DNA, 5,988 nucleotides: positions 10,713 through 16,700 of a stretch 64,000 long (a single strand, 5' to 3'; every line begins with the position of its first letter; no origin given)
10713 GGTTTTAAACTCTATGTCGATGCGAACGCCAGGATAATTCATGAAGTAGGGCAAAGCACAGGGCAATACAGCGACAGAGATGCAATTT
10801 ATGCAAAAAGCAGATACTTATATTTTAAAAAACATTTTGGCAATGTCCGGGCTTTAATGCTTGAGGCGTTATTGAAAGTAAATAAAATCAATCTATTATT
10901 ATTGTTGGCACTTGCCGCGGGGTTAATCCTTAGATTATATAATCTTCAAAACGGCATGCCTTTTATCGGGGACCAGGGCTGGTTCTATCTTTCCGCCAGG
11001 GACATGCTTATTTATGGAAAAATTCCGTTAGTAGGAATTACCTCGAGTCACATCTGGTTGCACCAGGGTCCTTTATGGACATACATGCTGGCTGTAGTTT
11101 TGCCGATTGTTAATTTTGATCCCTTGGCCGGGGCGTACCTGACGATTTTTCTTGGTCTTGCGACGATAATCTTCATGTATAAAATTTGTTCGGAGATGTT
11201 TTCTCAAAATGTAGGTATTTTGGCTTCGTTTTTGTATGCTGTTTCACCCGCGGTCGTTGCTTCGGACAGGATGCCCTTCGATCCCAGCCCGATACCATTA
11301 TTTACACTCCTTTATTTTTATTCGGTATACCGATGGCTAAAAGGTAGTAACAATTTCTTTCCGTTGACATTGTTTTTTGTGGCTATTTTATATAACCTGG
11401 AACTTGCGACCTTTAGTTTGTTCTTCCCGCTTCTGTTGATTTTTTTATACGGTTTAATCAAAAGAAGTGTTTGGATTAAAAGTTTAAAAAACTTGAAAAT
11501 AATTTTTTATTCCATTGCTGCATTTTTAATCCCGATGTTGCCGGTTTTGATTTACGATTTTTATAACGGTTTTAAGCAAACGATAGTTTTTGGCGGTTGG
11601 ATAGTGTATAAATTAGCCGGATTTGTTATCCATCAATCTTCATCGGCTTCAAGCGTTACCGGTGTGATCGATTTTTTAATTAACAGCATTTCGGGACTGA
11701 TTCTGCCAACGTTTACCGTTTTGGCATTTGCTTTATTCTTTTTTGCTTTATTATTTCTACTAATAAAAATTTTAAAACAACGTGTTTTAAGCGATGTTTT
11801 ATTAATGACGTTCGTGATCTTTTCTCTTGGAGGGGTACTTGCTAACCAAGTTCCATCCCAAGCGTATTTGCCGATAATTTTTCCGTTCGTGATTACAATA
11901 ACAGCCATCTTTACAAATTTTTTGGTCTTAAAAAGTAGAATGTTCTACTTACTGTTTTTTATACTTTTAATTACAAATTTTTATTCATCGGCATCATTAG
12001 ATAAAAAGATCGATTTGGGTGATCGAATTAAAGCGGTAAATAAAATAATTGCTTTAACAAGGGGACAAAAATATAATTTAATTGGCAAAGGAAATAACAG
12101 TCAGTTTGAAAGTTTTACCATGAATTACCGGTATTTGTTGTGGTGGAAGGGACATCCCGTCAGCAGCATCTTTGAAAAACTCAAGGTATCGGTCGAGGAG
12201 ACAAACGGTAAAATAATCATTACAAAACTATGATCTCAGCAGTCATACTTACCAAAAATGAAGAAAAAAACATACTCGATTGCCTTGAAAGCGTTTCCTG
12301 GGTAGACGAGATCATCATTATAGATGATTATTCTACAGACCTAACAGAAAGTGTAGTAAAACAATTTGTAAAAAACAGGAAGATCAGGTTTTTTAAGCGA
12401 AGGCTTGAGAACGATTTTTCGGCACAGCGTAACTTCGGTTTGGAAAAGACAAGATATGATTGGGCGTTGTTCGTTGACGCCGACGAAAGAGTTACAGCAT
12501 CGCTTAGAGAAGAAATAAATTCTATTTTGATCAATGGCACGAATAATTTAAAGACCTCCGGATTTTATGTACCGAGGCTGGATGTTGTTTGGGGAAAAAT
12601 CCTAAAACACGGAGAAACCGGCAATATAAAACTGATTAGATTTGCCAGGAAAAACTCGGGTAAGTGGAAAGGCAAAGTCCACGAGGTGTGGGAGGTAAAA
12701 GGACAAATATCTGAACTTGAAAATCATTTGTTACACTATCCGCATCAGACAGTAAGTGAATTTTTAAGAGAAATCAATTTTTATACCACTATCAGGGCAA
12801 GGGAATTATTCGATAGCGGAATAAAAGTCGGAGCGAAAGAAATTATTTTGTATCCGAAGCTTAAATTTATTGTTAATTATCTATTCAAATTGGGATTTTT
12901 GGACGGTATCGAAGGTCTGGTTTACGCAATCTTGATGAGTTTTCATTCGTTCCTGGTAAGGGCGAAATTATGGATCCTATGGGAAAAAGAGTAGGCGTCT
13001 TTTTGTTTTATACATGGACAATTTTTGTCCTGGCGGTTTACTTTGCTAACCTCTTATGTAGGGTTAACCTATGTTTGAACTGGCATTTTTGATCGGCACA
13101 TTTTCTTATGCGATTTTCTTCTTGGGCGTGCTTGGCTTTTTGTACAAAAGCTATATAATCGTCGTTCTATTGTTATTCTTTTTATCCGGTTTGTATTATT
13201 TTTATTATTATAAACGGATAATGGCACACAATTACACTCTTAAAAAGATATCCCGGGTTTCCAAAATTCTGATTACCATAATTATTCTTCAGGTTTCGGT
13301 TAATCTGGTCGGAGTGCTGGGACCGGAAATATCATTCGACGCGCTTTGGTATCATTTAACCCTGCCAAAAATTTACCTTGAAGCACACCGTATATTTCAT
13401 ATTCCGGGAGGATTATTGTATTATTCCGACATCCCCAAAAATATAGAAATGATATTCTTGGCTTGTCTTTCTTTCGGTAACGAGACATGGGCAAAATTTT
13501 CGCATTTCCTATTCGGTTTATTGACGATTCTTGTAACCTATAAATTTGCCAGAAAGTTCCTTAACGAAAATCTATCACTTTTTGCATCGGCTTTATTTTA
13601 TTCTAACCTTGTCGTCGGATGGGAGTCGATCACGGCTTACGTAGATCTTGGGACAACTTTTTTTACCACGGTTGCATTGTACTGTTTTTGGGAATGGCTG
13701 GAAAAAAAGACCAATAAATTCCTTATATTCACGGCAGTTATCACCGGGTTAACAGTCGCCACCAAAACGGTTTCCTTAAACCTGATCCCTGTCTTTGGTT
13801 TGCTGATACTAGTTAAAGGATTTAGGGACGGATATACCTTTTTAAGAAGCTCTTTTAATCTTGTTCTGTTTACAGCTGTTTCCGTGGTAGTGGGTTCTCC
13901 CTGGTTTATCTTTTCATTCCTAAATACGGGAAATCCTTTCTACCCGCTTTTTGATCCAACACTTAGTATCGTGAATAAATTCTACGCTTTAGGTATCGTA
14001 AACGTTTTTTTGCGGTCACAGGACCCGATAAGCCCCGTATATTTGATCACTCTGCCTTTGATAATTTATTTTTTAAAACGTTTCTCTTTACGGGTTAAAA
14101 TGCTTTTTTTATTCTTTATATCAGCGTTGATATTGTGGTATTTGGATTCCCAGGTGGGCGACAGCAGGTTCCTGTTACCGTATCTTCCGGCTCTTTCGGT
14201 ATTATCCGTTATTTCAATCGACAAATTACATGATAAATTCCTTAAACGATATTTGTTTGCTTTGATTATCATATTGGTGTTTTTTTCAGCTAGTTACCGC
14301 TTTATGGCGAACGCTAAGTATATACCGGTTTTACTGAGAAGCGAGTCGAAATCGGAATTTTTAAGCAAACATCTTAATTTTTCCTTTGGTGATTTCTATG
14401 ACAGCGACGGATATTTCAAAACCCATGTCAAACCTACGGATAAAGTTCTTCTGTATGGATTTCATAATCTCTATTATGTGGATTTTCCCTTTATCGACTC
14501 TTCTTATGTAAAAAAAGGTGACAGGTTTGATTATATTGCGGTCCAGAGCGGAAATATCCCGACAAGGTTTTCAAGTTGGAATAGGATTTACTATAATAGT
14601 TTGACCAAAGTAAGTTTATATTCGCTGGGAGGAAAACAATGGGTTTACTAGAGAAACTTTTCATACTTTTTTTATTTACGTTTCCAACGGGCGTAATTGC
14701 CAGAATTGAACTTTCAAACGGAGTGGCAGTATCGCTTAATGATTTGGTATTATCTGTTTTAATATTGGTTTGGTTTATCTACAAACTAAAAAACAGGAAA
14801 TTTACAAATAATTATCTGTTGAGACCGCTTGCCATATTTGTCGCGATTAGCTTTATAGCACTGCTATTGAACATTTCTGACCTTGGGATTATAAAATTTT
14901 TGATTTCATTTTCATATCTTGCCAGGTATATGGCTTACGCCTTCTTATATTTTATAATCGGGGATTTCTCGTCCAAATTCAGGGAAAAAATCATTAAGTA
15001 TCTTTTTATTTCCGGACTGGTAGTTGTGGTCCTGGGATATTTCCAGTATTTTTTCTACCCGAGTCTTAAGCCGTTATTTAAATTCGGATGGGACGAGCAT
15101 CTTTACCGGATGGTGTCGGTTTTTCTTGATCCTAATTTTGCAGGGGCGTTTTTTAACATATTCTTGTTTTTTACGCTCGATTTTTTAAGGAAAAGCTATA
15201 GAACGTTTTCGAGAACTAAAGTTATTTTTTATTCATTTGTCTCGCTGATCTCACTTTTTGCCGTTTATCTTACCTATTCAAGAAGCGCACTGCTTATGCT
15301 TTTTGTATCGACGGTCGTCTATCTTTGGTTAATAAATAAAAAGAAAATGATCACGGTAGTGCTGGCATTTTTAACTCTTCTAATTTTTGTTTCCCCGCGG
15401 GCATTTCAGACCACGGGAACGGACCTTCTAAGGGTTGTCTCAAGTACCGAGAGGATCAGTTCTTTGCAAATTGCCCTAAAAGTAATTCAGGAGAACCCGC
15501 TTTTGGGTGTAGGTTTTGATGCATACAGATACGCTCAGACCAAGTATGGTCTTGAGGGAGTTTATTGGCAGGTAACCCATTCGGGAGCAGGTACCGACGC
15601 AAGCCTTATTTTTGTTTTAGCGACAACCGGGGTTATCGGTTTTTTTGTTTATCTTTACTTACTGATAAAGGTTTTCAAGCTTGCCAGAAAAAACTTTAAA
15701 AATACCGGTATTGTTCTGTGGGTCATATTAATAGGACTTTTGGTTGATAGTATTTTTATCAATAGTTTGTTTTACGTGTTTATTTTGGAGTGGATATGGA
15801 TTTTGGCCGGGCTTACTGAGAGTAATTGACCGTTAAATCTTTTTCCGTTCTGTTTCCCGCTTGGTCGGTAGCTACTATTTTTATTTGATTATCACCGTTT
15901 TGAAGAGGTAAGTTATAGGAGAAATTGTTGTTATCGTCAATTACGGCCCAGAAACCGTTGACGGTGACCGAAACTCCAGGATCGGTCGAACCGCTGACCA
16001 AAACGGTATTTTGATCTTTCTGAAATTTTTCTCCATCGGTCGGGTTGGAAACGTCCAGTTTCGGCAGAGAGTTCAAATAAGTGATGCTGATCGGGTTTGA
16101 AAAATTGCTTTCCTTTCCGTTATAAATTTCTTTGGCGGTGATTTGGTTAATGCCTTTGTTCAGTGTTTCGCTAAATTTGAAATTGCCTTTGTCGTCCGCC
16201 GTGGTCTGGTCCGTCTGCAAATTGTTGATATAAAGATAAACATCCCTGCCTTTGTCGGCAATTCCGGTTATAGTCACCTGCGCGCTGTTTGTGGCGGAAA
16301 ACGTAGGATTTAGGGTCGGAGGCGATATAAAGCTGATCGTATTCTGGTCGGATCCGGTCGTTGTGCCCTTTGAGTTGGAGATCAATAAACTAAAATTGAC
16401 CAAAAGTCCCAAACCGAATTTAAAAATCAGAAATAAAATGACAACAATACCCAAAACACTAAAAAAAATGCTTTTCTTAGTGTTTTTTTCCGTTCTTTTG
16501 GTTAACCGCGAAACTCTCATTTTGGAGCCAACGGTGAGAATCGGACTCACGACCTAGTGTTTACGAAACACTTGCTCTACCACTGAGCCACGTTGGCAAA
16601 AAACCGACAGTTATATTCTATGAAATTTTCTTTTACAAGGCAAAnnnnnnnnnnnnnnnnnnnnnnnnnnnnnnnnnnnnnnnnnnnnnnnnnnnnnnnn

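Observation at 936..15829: Cell-surface glycosylation island with two paralogous GT2 + GT-C-like fusion proteins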

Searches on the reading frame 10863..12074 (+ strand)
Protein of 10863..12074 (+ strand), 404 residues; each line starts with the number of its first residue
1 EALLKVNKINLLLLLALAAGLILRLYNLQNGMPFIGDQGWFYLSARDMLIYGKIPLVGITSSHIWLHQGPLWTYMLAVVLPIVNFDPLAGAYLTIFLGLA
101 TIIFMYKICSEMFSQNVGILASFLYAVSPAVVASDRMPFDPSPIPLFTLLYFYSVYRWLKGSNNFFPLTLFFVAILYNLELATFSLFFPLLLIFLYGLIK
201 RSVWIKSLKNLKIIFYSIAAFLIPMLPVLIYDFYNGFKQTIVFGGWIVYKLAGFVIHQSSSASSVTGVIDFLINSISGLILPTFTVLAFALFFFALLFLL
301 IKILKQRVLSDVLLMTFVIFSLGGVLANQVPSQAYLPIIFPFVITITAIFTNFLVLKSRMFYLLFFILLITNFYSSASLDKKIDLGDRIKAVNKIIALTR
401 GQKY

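Call 69: search_solved_structures(query=A5, max_evalue=10, show_alignments=3)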
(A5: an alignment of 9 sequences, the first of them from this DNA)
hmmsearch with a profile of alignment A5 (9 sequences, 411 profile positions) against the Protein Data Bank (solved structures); distinct sequences matched with E-value up to 10: 1.
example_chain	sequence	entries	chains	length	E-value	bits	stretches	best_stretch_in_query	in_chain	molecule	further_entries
7arc_D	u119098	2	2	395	1.6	10.8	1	73-126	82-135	ND7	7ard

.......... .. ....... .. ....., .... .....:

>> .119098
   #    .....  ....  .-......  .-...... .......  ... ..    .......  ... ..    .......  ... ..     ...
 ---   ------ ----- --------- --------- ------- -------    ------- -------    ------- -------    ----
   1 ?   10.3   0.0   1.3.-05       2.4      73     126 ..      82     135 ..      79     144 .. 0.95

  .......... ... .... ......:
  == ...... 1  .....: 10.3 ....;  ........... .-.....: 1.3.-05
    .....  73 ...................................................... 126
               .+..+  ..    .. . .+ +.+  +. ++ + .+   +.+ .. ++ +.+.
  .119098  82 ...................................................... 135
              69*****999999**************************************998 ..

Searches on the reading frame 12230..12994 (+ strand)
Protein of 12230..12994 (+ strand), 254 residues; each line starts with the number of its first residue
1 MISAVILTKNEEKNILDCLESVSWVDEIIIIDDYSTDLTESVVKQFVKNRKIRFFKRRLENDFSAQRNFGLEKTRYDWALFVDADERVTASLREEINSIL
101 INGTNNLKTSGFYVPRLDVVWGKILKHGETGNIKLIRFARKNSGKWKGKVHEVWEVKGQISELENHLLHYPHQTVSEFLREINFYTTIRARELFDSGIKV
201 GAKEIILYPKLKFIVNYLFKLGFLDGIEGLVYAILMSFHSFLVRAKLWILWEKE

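Call 3: search_protein_families(library=pfam, proteins=[window:12230-12994:+], max_evalue=0.01)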
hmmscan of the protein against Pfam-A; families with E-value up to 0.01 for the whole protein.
window:12230-12994:+ (254 aa): 3 families
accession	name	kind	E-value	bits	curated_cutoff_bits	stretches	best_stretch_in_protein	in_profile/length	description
PF00535.33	Glycos_transf_2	-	1.7e-19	70.8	23.3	1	3-91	1-94/168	Glycosyl transferase family 2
PF10111.15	Glyco_tranf_2_2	-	1.9e-07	31.3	27.3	1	5-98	3-104/276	Glycosyltransferase like family 2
PF13704.12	Glyco_tranf_2_4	-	4.4e-05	24.3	27.5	1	10-91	2-87/98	Glycosyl transferase family 2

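Call 39: search_protein_families(library=ncbifam, proteins=[window:12230-12994:+], max_evalue=0.001)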
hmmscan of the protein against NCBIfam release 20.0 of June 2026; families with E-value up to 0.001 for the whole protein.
window:12230-12994:+ (254 aa): 11 families
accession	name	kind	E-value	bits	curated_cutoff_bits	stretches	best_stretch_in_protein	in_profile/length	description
TIGR04195.1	S_glycosyl_SunS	equivalog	8.8e-13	47.9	350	1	2-97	59-152/421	SunS family peptide S-glycosyltransferase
NF007482.0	PRK10073.1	equivalog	7.8e-09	35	423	1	4-96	10-106/334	glycosyltransferase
TIGR04283.1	glyco_like_mftF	equivalog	3.3e-08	33.4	182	1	2-102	1-98/221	TIGR04283 family arsenosugar biosynthesis glycosyltransferase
NF050050.1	ProtGlycPglI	equivalog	4.6e-06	26.2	500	1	2-89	4-97/306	GalNAc(5)-diNAcBac-PP-undecaprenol beta-1,3-glucosyltransferase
TIGR03965.1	mycofact_glyco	equivalog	5.6e-06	25.5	280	1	2-89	76-168/467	mycofactocin biosynthesis glycosyltransferase MftF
NF047683.1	TeichurnBiosyTuaG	equivalog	1.8e-05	24.5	400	1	7-89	13-100/252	teichuronic acid biosynthesis protein TuaG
TIGR03937.1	PgaC_IcaA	equivalog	0.00013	21.1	422.3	1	1-86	46-136/407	poly-beta-1,6-N-acetyl-D-glucosamine synthase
NF038302.1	EPS_HpsE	equivalog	0.0003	19.9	300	1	19-86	29-97/307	hormogonium polysaccharide biosynthesis glycosyltransferase HpsE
NF041875.1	EPS_EpsD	equivalog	0.00041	19.8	370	1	27-92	32-96/325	exopolysaccharide biosynthesis glycosyltransferase EpsD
NF045692.1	OglycostaseCruG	equivalog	0.00052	19.1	600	1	2-88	43-140/386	2'-O-glycosyltransferase CruG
NF038299.1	EPS_HpsN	equivalog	0.0008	18.5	425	1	2-91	3-97/317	hormogonium polysaccharide biosynthesis glycosyltransferase HpsN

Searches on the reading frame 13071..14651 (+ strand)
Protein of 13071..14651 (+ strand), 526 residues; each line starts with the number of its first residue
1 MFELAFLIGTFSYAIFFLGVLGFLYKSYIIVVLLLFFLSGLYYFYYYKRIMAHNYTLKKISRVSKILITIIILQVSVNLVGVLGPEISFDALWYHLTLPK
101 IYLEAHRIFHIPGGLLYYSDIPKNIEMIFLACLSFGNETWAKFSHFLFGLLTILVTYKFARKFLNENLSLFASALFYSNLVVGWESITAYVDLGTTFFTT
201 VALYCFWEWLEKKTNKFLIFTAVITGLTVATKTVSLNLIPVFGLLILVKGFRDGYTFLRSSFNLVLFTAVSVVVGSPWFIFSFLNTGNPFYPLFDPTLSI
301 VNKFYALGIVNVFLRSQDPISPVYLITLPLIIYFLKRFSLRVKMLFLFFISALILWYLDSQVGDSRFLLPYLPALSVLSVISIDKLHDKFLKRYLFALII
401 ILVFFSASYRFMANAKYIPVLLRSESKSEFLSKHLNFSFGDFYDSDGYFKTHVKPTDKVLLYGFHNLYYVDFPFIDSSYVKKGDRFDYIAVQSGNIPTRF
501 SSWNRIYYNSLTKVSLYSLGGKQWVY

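Call 3: search_protein_families(library=pfam, proteins=[window:13071-14651:+], max_evalue=0.01)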
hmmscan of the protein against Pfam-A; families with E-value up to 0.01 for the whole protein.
window:13071-14651:+ (526 aa): 3 families
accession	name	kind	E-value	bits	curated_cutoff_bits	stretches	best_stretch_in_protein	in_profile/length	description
PF13231.12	PMT_2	-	9.3e-08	32.9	26.1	1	136-279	19-158/160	Dolichyl-phosphate-mannose-protein mannosyltransferase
PF02366.24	PMT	-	2.2e-07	31.1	22.7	1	136-282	80-234/245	Dolichyl-phosphate-mannose-protein mannosyltransferase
PF11028.14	TMEM260-like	-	0.0019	18.4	24.2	1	191-250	111-174/179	Protein O-mannosyl-transferase TMEM260-like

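Call 39: search_protein_families(library=ncbifam, proteins=[window:13071-14651:+], max_evalue=0.001)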
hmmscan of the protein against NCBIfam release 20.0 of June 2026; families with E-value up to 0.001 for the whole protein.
window:13071-14651:+ (526 aa): 0 families

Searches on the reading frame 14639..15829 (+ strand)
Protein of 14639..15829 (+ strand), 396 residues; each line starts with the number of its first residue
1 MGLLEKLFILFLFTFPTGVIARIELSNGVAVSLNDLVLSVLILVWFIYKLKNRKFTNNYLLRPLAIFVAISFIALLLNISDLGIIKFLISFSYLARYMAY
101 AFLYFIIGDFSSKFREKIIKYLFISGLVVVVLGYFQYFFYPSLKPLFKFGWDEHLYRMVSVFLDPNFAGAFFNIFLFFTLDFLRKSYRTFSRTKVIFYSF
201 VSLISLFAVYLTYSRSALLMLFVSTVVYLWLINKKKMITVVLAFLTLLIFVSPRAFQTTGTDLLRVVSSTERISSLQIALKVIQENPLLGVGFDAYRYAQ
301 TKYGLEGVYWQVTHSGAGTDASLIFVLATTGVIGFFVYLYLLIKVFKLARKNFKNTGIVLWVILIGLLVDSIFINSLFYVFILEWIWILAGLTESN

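Call 4: search_protein_families(library=pfam, proteins=[window:14639-15829:+], max_evalue=0.01)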
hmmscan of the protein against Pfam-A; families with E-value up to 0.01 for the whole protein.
window:14639-15829:+ (396 aa): 1 family
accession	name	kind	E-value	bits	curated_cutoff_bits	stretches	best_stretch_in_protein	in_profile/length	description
PF04932.20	Wzy_C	-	4.2e-16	59.5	31.7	1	201-339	2-149/149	O-Antigen ligase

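Call 39: search_protein_families(library=ncbifam, proteins=[window:14639-15829:+], max_evalue=0.001)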
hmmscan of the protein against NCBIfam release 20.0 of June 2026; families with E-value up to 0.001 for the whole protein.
window:14639-15829:+ (396 aa): 0 families

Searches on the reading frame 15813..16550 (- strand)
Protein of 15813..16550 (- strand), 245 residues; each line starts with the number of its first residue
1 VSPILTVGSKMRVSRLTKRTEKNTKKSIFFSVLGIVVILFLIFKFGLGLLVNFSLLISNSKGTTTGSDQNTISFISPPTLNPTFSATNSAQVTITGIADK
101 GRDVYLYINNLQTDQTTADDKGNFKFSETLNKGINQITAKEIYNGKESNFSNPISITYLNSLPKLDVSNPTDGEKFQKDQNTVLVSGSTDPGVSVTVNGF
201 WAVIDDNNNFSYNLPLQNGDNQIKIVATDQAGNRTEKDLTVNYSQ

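Call 4: search_protein_families(library=pfam, proteins=[window:15813-16550:-], max_evalue=0.01)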
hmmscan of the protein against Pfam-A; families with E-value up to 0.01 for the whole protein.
window:15813-16550:- (245 aa): 4 families
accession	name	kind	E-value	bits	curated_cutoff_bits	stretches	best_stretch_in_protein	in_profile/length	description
PF09136.16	Glucodextran_B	-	9.1e-20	70.8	27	2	163-242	1-80/83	Glucodextranase, domain B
PF17936.7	Big_6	-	2.6e-07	31.2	27.6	1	179-236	11-75/83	Bacterial Ig domain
PF19077.6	Big_13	-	1.7e-05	25.7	27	1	202-241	56-98/102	Bacterial Ig-like domain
PF12733.13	Cadherin-like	-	0.0012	19.6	24.2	1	179-235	25-79/89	Cadherin-like beta sandwich domain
